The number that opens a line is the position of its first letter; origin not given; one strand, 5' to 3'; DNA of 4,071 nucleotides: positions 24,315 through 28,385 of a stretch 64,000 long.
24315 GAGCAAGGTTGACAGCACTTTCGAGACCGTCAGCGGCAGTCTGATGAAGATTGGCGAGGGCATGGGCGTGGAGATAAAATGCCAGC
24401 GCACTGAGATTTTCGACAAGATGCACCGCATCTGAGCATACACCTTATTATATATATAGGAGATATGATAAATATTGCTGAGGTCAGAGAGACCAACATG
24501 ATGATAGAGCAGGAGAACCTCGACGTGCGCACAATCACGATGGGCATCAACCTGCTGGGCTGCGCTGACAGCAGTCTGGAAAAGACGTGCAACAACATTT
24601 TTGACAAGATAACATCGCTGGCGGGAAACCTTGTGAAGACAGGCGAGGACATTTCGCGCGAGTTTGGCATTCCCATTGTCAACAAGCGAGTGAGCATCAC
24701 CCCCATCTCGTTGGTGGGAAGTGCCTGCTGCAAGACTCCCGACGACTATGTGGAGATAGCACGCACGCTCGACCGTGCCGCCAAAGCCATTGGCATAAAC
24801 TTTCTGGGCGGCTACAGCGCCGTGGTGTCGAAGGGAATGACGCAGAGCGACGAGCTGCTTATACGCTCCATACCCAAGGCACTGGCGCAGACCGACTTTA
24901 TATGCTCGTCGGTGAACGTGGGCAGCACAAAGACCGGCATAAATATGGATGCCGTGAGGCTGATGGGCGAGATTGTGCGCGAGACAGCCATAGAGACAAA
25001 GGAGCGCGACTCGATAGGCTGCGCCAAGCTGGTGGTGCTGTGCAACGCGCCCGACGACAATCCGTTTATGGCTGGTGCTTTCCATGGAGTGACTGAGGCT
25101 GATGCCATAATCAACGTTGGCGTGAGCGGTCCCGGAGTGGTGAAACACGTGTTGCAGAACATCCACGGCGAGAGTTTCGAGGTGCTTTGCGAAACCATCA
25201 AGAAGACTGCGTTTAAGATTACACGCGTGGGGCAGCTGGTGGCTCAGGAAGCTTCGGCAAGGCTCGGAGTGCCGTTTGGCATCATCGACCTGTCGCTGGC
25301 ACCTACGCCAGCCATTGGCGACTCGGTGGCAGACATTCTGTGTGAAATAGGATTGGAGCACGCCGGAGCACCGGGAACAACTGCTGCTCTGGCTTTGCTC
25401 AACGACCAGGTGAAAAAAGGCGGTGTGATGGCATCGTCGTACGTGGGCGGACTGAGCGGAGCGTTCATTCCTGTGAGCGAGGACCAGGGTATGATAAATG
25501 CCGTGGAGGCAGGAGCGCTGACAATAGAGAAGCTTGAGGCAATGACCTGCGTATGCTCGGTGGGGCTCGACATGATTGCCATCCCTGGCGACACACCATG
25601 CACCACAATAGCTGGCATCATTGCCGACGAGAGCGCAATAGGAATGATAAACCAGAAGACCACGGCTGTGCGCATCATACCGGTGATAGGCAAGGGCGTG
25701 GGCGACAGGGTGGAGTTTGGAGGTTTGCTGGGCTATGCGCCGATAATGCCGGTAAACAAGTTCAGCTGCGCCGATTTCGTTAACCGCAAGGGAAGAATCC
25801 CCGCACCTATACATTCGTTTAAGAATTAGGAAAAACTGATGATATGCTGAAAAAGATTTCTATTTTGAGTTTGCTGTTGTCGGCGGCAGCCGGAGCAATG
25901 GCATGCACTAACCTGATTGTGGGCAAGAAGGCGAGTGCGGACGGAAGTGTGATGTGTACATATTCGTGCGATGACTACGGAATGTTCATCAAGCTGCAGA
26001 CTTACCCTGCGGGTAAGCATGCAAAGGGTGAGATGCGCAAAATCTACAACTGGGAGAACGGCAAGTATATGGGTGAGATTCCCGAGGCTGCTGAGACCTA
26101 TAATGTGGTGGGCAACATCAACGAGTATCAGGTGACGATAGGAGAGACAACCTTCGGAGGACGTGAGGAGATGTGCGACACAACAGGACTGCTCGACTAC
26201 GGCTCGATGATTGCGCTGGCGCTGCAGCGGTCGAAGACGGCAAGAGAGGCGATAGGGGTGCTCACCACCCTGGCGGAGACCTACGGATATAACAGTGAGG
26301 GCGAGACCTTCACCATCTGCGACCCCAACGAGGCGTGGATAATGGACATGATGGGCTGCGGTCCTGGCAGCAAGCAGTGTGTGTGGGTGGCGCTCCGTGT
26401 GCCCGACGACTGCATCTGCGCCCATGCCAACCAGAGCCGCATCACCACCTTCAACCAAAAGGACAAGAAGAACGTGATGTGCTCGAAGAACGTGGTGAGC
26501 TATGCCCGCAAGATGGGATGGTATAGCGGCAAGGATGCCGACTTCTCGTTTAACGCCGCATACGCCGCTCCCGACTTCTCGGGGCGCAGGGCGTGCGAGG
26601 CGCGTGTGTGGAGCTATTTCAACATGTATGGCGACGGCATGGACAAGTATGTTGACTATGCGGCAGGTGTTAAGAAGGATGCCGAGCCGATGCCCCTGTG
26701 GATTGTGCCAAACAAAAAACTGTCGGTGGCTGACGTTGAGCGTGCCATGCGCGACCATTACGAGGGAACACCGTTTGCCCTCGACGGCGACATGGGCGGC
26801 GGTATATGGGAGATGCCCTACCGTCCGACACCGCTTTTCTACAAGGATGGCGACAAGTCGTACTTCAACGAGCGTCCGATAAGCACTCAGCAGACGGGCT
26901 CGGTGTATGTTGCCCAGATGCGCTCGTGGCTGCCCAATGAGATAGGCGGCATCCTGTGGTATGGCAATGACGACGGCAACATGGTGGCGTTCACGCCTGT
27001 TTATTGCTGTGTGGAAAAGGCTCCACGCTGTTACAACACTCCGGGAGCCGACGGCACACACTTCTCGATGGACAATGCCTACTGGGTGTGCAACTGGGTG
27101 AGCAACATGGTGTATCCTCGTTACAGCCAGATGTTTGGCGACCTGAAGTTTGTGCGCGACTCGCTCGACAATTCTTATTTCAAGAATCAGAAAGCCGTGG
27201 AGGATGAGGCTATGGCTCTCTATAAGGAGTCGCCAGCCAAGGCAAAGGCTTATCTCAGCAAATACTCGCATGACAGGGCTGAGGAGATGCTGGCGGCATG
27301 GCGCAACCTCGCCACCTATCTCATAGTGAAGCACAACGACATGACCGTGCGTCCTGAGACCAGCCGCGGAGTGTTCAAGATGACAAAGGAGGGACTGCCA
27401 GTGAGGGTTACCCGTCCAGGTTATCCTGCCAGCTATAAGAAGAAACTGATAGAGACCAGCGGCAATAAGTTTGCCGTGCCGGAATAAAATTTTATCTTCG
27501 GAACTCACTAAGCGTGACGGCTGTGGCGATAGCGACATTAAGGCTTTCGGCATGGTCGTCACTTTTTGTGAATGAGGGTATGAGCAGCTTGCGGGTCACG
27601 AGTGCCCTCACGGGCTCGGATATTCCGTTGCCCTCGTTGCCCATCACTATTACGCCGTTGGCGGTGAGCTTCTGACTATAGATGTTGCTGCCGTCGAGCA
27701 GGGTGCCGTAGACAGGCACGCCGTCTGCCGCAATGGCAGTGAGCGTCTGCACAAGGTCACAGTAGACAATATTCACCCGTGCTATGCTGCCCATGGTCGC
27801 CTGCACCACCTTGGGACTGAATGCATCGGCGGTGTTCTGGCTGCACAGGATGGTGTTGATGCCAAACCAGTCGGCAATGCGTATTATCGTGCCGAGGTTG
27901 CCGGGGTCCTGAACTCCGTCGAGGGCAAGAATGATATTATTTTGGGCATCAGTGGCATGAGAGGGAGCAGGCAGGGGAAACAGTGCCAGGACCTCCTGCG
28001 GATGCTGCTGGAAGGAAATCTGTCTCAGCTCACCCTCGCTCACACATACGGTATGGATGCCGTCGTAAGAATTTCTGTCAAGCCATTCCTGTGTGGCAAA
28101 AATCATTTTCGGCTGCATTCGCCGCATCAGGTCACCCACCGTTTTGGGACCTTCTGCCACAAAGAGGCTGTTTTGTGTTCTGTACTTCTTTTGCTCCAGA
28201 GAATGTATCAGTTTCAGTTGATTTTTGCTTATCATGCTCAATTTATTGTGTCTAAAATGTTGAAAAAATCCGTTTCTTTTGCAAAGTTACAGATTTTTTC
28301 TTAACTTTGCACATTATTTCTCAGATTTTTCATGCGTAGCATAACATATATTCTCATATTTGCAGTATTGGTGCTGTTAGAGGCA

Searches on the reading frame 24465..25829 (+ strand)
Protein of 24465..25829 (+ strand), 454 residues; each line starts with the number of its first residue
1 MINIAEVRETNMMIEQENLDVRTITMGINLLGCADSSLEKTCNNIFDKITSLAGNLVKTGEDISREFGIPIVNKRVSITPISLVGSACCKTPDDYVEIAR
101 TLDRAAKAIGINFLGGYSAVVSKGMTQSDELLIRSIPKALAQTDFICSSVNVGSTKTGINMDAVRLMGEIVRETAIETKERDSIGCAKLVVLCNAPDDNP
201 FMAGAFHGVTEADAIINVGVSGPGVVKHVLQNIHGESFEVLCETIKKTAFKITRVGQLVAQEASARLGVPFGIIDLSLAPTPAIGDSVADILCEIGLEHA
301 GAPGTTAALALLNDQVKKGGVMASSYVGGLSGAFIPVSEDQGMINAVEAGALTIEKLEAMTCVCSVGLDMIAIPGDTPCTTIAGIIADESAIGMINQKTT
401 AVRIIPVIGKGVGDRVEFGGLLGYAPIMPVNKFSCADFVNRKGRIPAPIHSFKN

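Call 34: search_protein_families(library=pfam, proteins=[window:24465-25829:+], max_evalue=0.001)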
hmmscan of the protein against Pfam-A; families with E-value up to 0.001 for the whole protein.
window:24465-25829:+ (454 aa): 1 family
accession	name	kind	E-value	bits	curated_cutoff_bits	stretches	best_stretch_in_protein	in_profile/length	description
PF05167.17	DUF711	-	1.6e-193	643.5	25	1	13-424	2-412/413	Uncharacterised ACR (DUF711)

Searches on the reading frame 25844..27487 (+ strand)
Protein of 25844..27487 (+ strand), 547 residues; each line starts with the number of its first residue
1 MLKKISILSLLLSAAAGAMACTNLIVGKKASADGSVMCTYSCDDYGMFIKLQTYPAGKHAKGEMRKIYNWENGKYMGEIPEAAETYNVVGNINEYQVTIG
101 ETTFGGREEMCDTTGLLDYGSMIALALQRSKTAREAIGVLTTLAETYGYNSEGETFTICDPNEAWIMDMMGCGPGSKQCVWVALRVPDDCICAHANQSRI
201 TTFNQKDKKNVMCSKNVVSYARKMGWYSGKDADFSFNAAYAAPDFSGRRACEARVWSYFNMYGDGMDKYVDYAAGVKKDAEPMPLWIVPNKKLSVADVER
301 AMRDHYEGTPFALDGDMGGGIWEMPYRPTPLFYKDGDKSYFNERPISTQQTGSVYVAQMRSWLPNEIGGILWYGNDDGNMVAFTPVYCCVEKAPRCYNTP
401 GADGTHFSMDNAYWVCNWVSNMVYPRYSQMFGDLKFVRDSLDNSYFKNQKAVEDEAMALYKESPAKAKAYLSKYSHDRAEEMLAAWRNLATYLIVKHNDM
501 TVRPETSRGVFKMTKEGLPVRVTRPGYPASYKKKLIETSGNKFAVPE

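Call 34: search_protein_families(library=pfam, proteins=[window:25844-27487:+], max_evalue=0.001)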
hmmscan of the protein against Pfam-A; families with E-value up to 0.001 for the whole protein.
window:25844-27487:+ (547 aa): 1 family
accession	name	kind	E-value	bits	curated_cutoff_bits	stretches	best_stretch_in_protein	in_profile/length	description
PF03577.20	Peptidase_C69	-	4.2e-90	303.1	23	2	59-434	63-396/402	Peptidase family C69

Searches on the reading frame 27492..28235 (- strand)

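Call 34: search_protein_families(library=pfam, proteins=[window:27492-28235:-], max_evalue=0.001)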
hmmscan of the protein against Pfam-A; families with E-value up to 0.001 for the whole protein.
window:27492-28235:- (247 aa): 2 families
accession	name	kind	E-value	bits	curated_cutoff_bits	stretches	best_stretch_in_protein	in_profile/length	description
PF00588.24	SpoU_methylase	-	1.3e-30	106.8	29.7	1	101-242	2-141/142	SpoU rRNA Methylase family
PF22435.1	MRM3-like_sub_bind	-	2.7e-16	60.2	27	1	4-84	1-84/84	MRM3-like substrate binding domain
